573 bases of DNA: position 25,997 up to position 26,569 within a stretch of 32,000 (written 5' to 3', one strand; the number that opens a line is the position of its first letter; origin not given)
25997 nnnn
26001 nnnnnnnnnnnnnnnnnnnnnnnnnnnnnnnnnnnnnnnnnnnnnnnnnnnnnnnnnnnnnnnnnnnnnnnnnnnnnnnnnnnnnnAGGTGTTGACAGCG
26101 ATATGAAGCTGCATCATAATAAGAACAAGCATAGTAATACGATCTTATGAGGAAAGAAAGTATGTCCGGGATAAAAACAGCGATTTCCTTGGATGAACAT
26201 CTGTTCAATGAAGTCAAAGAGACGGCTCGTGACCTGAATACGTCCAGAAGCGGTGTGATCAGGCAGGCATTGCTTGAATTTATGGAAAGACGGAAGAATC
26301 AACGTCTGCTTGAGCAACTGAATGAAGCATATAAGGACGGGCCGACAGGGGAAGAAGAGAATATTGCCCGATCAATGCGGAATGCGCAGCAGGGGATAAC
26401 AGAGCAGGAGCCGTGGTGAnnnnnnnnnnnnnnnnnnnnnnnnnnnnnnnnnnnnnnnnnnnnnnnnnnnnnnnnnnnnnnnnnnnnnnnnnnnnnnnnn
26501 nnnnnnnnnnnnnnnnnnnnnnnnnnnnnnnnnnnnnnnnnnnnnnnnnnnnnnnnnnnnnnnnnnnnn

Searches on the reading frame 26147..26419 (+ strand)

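Call 77: search_protein_families(library=pfam, proteins=[window:26147-26419:+], max_evalue=0.01)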
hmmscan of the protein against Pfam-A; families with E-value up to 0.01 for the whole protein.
window:26147-26419:+ (90 aa): 3 families
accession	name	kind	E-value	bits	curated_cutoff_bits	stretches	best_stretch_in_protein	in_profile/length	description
PF01402.27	RHH_1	-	2.5e-05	24.5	20.5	1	13-48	4-39/39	Ribbon-helix-helix protein, copG family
PF09957.15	VapB_antitoxin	-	0.0032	17.8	23.4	1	10-54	2-44/47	Bacterial antitoxin of type II TA system, VapB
PF19891.5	DUF6364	-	0.0084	17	27.3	0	12-71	6-60/70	Family of unknown function (DUF6364)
